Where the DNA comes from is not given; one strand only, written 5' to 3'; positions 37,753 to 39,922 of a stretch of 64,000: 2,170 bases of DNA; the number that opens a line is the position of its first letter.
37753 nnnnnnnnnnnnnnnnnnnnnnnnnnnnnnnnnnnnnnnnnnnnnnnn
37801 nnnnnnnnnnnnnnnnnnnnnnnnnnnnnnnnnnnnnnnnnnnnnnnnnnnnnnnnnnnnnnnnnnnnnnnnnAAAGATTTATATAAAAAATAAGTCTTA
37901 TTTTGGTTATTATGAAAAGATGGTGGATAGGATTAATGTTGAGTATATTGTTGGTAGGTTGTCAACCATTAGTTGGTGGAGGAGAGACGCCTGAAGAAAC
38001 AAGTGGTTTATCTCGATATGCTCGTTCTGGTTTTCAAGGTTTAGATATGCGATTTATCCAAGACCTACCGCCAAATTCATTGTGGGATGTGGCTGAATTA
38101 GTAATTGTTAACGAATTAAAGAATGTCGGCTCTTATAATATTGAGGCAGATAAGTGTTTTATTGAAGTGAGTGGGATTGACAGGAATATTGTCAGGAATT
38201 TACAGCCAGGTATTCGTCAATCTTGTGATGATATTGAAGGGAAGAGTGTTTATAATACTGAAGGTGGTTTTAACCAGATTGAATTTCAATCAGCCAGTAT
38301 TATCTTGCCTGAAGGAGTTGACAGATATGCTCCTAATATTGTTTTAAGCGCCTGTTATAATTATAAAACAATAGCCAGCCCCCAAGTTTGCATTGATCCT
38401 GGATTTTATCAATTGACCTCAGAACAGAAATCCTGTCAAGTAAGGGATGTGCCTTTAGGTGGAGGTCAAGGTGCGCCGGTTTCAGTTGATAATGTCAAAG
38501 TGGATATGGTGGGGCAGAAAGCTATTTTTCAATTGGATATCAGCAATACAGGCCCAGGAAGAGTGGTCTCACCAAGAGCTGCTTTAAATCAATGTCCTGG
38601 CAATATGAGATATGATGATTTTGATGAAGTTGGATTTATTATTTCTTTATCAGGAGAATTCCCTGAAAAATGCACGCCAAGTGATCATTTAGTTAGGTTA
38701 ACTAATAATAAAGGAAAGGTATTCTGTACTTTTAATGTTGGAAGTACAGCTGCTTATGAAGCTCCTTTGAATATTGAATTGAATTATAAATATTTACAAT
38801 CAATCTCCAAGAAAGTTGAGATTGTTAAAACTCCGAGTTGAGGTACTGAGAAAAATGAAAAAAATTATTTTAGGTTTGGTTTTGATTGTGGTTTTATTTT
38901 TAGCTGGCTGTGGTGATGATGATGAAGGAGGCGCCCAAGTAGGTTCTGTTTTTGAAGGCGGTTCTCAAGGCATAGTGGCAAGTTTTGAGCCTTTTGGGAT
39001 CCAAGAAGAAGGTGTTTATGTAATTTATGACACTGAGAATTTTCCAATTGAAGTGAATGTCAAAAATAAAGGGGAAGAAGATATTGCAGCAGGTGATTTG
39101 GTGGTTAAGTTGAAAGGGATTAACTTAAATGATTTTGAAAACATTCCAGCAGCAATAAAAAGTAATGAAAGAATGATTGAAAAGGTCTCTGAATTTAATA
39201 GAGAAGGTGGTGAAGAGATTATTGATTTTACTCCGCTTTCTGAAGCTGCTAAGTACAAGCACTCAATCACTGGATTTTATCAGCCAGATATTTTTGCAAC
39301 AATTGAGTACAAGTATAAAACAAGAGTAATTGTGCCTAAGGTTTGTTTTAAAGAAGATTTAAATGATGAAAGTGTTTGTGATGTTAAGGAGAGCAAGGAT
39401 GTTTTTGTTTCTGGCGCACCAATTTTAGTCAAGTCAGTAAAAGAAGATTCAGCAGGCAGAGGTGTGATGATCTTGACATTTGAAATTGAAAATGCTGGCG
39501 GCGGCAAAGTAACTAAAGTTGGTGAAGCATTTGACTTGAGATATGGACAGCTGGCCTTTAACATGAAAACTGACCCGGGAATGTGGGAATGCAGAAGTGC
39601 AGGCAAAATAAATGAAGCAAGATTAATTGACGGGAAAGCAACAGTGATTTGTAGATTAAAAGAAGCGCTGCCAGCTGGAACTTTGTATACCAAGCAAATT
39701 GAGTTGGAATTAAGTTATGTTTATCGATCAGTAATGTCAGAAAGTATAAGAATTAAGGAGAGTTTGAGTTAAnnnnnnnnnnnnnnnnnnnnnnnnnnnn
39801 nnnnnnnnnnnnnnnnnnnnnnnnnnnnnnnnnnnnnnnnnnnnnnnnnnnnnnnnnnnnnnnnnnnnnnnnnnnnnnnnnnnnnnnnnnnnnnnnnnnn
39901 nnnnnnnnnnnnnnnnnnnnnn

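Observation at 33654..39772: Five-gene cell-surface cluster: pilin-like protein, 5-TM membrane protein and three tandem paralogous lipoproteins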

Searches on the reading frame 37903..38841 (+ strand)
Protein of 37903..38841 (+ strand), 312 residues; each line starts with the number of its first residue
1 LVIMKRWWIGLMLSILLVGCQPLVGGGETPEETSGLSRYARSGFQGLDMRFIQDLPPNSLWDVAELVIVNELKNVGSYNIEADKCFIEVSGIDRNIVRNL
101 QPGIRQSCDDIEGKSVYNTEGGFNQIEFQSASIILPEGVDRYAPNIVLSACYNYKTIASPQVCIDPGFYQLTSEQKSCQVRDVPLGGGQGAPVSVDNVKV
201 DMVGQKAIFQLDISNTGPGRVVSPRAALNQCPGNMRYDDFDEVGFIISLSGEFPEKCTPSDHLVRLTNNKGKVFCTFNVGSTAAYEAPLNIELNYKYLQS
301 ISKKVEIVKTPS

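Call 3: search_protein_families(library=pfam, proteins=[window:37903-38841:+], max_evalue=1)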
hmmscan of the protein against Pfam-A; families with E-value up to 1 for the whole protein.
window:37903-38841:+ (312 aa): 1 family
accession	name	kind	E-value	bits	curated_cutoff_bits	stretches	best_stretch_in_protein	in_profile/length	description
PF17469.8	GP68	-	0.35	11.5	25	1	28-54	12-38/76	Gp68-like predicted RNA polymerase component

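Call 4: search_protein_families(library=ncbifam, proteins=[window:37903-38841:+], max_evalue=1)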
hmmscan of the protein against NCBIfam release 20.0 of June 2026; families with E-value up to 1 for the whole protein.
window:37903-38841:+ (312 aa): 1 family
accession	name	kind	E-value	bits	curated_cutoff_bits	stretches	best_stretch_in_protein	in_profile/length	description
TIGR02874.1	spore_ytfJ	equivalog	0.01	16.1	116.3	1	173-215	57-99/125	GerW family sporulation protein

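Call 10: find_homologous_proteins(query=window:37903-38841:+, max_evalue=0.001)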
Query window:37903-38841:+ (312 aa): 63 proteins with E <= 0.001 among 902 candidates.
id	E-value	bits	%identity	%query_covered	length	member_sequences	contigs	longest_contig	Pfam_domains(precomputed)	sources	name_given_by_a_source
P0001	8.7e-208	707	100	99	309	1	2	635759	-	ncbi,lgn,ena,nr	ncbi:MAG: hypothetical protein KAT77_02340 [Nanoarchaeota archaeon]|nr:hypothetical protein [Nanoarc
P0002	3.0e-157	541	74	96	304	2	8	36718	-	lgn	-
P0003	4.0e-143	495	69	96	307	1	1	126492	-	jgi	-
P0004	7.7e-143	494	66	99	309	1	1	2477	-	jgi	-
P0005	1.5e-142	493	67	99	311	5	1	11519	-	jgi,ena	-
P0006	8.5e-139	480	68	96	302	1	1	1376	-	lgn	-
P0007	6.6e-136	471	66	99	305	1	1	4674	-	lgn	-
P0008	6.0e-112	392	56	96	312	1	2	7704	-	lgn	-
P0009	4.4e-108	380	56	92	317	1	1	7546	-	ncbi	-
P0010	3.9e-105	370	52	96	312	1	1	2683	-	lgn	-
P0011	4.2e-104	366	52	97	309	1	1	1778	-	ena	-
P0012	6.9e-103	362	52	99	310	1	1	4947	-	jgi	jgi:hypothetical protein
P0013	2.7e-99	351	49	99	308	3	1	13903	-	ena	-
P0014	8.3e-99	349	49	99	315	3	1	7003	-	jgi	-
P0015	3.9e-98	347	48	99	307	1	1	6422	-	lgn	-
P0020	1.1e-88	316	47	99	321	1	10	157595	-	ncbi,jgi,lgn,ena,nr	ncbi:hypothetical protein J4437_02160 [Candidatus Woesearchaeota archaeon]|nr:hypothetical protein [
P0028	5.8e-85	304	45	92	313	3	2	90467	-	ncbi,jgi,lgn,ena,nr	ncbi:MAG: hypothetical protein ABIG93_03740 [archaeon]|nr:hypothetical protein [Nanoarchaeota archae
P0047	3.9e-80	288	41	99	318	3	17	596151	-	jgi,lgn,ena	jgi:hypothetical protein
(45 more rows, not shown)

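Call 15: find_encoding_contigs(protein=P0047, flank=10000, max_places=2)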
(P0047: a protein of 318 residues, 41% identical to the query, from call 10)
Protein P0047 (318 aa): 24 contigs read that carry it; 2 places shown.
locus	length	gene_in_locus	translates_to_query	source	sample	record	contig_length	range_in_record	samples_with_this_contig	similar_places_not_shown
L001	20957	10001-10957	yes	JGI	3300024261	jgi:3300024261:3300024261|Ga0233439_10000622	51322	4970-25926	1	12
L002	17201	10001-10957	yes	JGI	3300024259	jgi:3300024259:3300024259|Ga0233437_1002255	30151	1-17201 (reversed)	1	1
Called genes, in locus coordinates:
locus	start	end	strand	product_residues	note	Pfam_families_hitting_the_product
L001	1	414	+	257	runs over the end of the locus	-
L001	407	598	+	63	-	-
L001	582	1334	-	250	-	PF01963:TraB_PrgY_gumN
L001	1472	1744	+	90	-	-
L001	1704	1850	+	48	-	-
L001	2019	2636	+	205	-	-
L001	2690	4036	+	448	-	PF00999:Na_H_Exchanger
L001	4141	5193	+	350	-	PF21088:MS_channel_1st (weak), PF00924:MS_channel_2nd, PF21082:MS_channel_3rd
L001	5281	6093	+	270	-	PF02498:Bro-N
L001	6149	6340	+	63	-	-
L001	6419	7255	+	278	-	-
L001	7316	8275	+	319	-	PF03215:Rad17 (weak), PF05496:RuvB_N, PF00004:AAA, PF13173:AAA_14 (weak), PF13177:DNA_pol3_delta2 (weak), PF08542:Rep_fac_C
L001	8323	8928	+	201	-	PF00702:Hydrolase, PF13419:HAD_2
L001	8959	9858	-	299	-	-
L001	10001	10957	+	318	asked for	-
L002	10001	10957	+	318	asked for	-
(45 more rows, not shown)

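Call 16: find_encoding_contigs(protein=P0020, flank=10000, max_places=2)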
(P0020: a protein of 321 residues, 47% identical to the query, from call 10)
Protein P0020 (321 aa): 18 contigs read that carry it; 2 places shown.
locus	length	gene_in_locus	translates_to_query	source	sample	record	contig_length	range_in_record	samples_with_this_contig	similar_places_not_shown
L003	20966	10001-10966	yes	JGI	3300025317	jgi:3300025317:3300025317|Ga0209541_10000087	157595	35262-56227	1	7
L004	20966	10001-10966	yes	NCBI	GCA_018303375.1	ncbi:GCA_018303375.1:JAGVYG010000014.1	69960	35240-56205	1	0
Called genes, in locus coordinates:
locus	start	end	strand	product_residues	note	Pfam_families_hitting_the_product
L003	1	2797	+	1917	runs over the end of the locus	-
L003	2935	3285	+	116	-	-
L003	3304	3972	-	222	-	PF02811:PHP (weak), PF13263:PHP_C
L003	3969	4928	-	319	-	PF03747:ADP_ribosyl_GH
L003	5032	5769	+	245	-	-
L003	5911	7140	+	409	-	PF01798:Nop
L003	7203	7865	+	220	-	PF01269:Fibrillarin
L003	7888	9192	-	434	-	PF00079:Serpin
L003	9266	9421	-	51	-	-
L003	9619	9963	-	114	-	PF13370:Fer4_13, PF13459:Fer4_15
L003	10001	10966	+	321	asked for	-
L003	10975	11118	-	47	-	-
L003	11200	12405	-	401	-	PF01637:ATPase_2 (faint), PF13173:AAA_14, PF13635:DUF4143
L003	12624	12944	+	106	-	-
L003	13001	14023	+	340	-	PF00579:tRNA-synt_1b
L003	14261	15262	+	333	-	PF01075:Glyco_transf_9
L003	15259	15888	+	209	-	PF18306:LDcluster4 (faint)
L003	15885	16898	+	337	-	-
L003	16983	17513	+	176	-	-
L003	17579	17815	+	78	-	-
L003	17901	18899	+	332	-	PF01619:Pro_dh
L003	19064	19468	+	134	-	PF21473:OB_Ssb-like, PF01336:tRNA_anti-codon (weak)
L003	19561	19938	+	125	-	PF01900:RNase_P_Rpp14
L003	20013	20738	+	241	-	PF10584:Proteasome_A_N, PF00227:Proteasome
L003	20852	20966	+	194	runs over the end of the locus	-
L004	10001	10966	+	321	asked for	-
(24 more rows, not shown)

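Call 18: find_encoding_contigs(protein=P0003, flank=10000, max_places=1)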
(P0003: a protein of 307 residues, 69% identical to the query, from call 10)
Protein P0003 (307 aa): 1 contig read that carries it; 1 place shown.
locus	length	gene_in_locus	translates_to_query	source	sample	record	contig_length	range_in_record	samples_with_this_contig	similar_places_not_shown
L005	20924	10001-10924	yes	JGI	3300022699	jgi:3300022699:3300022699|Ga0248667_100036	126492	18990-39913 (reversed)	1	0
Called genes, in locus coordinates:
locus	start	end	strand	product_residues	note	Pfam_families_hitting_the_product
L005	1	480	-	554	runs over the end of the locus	PF18262:PhetRS_B1 (faint), PF03484:B5, PF01409:tRNA-synt_2d, PF17759:tRNA_synthFbeta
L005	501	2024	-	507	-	PF01409:tRNA-synt_2d, PF00587:tRNA-synt_2b (faint)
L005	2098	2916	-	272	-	PF01978:TrmB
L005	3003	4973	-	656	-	PF16177:ACAS_N, PF00501:AMP-binding, PF13193:AMP-binding_C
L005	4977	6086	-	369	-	PF26356:Pelota_N, PF03464:eRF1_2, PF03465:eRF1_3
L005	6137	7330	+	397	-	-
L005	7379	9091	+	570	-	-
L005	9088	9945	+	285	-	-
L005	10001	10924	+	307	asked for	-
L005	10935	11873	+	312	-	-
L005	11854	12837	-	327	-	PF05496:RuvB_N, PF04851:ResIII (weak), PF00004:AAA, PF13177:DNA_pol3_delta2, PF08542:Rep_fac_C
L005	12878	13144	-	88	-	PF05239:PRC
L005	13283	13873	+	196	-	PF02778:tRNA_int_endo_N, PF01974:tRNA_int_endo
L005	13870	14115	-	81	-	-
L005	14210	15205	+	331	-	-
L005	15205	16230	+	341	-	PF00752:XPG_N, PF00867:XPG_I, PF01367:5_3_exonuc (weak)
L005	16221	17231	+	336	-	PF18093:Trm5_N, PF25133:TYW2_N_2, PF02475:TRM5-TYW2_MTfase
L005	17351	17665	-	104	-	-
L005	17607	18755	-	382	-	PF13401:AAA_22 (faint), PF13191:AAA_16 (faint), PF00004:AAA, PF23902:AAA_lid_PRS2_C (weak), PF17862:AAA_lid_3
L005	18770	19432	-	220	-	PF00557:Peptidase_M24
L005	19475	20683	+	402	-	PF00675:Peptidase_M16, PF05193:Peptidase_M16_C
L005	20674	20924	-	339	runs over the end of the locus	PF00579:tRNA-synt_1b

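Call 19: find_encoding_contigs(protein=P0028, flank=10000, max_places=1)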
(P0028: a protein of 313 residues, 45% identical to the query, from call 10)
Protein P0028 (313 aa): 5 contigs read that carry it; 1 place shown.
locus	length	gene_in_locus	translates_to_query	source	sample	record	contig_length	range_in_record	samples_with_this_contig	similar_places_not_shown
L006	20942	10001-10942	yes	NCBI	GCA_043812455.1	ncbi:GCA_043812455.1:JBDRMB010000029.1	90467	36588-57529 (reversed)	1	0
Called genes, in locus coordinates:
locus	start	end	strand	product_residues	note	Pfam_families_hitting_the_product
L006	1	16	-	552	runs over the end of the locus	PF18262:PhetRS_B1 (weak), PF03484:B5, PF01409:tRNA-synt_2d (weak), PF17759:tRNA_synthFbeta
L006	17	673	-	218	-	PF04893:Yip1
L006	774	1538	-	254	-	PF01784:DUF34_NIF3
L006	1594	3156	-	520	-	PF01409:tRNA-synt_2d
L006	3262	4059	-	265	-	PF01978:TrmB, PF11495:TrmB_EBD_N (weak)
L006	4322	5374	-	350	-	PF26356:Pelota_N, PF03464:eRF1_2, PF03465:eRF1_3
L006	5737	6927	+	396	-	-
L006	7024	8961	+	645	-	-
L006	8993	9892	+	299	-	-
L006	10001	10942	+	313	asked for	-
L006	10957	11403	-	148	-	PF00293:NUDIX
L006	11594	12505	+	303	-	-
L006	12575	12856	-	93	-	PF04266:ASCH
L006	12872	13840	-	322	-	PF03215:Rad17 (weak), PF05496:RuvB_N, PF00004:AAA, PF13173:AAA_14 (weak), PF13177:DNA_pol3_delta2 (weak), PF08542:Rep_fac_C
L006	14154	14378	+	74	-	-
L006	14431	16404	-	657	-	PF01841:Transglut_core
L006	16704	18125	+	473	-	-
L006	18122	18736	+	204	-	PF01171:ATP_bind_3, PF02540:NAD_synthase (weak), PF02568:ThiI, PF06508:QueC (weak)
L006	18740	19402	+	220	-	PF12917:YfbR-like (weak), PF13023:HD_3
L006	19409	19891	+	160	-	-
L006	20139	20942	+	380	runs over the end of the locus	-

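Call 20: predict_structure(alignment_id=A2)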
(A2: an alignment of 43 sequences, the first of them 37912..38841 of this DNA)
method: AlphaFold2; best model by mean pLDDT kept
length: 309 residues; sequences in the alignment: 43
mean_pLDDT: 90.9   pTM: 0.83
mean pLDDT of the five models: 90.9, 89.5, 89.2, 88.0, 87.5
residues with pLDDT >= 90: 233; 70-90: 54; 50-70: 21; < 50: 1
segments of 3 or more residues with pLDDT < 50: none
pLDDT, mean of each block of 10 residues (from residue 1): 71 64 64 81 95 97 97 95 97 94 96 92 97 97 98 95 77 78 87 95 96 97 93 95 97 98 98 93 96 98 95
secondary structure, 60 per line:
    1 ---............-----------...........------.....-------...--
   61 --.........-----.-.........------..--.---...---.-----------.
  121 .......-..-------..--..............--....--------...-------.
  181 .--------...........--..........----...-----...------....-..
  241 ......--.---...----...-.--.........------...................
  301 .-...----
elements in order: H4-15 H27-37 E44-48 E56-58 E63-71 E82-87 E102-104 E120-127 E142-155 E158-161 E190-200 E203-212 E217-219 E239-246 E253-255 E260-262 E267-275 E282-301 E303-305

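Call 53: search_solved_structures(query=A2, max_evalue=1)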
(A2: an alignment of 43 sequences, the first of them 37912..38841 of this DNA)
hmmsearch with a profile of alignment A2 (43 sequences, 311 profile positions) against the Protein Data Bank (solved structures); distinct sequences matched with E-value up to 1: 0.

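Call 70: find_related_loci(query=A2, collection=viral_contigs, flank=5000)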
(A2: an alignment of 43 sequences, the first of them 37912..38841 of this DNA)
Query A2 (309 aa) in viral_contigs; peptide patterns used: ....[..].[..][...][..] (x = any residue, [..] = any of these).
11 stretches matched a pattern, but none encodes a relative of the query by tblastn (E <= 1e-3).

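Call 71: search_protein_families(library=phrogs, proteins=[window:37912-38841:+], max_evalue=0.01)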
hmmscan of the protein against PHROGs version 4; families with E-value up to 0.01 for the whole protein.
window:37912-38841:+ (309 aa): 0 families

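Call 78: fold_search(model_id=the predicted structure, library=viral)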
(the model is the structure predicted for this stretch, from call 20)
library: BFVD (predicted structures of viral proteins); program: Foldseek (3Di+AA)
matches with E <= 10: 1012; with E <= 0.001: 4
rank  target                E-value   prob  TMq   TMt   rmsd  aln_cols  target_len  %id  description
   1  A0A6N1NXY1            1.7e-05  0.96  0.20  0.07  35.0       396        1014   11  DUF11 domain-containing protein [Tupanvirus soda lake]
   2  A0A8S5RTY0            1.5e-04  0.93  0.20  0.07  25.2       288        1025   11  (no name in the UniProt tables at hand)
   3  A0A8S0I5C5            2.0e-04  0.66  0.18  0.12  32.9       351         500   10  (no name in the UniProt tables at hand)
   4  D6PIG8                9.9e-04  0.72  0.22  0.13  30.1       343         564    8  (no name in the UniProt tables at hand)
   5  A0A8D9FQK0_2          1.3e-03  0.60  0.17  0.07  16.7       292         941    7  PE-PGRS family protein PE_PGRS18 [uncultured marine phage]
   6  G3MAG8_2              1.4e-03  0.44  0.19  0.07  33.4       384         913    7  Gp427 [Bacillus phage G]
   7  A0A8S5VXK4            2.5e-03  0.69  0.20  0.18  28.4       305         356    8  (no name in the UniProt tables at hand)
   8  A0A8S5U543            3.9e-03  0.15  0.14  0.06  24.5       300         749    9  Uncharacterized protein [Siphoviridae sp. ctZD11]
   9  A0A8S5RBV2            6.8e-03  0.28  0.20  0.14  29.7       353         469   12  Translocon-associated protein beta (TRAPB) [virus sp. ctOZh10]
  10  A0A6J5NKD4            6.8e-03  0.21  0.18  0.16  18.9       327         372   10  SbsA Ig-like domain-containing protein [uncultured Caudovirales phage]
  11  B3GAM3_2              6.8e-03  0.16  0.17  0.08  28.2       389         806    8  AMDV4_2 [uncultured virus]
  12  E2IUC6                7.6e-03  0.33  0.18  0.12  24.6       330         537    8  Envelope glycoprotein C [Saimiriine herpesvirus 1 (strain MV-5-4-PSL)]
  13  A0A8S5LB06            8.0e-03  0.44  0.23  0.09  24.6       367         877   10  Uncharacterized protein [Podoviridae sp. ctBev14]
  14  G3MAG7                8.0e-03  0.20  0.16  0.06  32.2       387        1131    8  Gp426 [Bacillus phage G]
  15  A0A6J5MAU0            8.0e-03  0.11  0.14  0.06  26.1       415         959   10  Uncharacterized protein [uncultured Caudovirales phage]
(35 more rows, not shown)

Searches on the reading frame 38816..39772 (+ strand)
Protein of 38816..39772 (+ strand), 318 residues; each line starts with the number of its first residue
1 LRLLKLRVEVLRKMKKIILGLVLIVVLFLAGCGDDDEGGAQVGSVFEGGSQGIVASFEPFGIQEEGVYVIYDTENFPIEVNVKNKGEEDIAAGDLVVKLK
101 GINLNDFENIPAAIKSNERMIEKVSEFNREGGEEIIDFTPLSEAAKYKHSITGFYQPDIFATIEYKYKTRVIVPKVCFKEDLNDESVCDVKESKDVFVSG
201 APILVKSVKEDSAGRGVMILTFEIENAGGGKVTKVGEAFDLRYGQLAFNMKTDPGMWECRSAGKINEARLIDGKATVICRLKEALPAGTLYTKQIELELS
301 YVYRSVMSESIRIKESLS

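Call 3: search_protein_families(library=pfam, proteins=[window:38816-39772:+], max_evalue=1)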
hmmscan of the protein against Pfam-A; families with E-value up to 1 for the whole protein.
window:38816-39772:+ (318 aa): 1 family
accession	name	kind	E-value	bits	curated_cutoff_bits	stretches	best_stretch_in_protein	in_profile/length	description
PF08139.17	LPAM_1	-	0.17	12.8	20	1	14-32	1-17/18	Prokaryotic membrane lipoprotein lipid attachment site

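Call 4: search_protein_families(library=ncbifam, proteins=[window:38816-39772:+], max_evalue=1)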
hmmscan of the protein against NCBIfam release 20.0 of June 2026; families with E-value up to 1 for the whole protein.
window:38816-39772:+ (318 aa): 6 families
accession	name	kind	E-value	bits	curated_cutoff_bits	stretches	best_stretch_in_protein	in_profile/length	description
NF058647.1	lipo_LytA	equivalog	0.0083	16.3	110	1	14-85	1-64/107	acidic lipoprotein LytA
NF047408.1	SA0632_fam_LP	equivalog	0.012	15.2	70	1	14-37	1-23/68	SA0632 family lipoprotein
NF047847.2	SS_mature_LptM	equivalog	0.034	14.2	27.7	1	14-33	1-21/31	LPS translocon maturation chaperone LptM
TIGR03502.1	lipase_Pla1_cef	subfamily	0.089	10.9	383.9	1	14-38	1-25/790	VolA/Pla-1 family phospholipase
NF045774.1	cytochro_C551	exception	0.1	12.6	118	1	14-40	1-27/110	cytochrome c551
NF038033.1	FEA1_rel_lipo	equivalog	0.3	9.7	250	1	19-43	2-27/406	FEA1-related lipoprotein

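Call 71: search_protein_families(library=phrogs, proteins=[window:38855-39772:+], max_evalue=0.01)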
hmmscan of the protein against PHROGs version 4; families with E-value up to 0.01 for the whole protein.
window:38855-39772:+ (305 aa): 1 family
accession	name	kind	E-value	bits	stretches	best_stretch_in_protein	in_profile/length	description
phrog_18826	-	unknown function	0.002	19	1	1-113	1-111/140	-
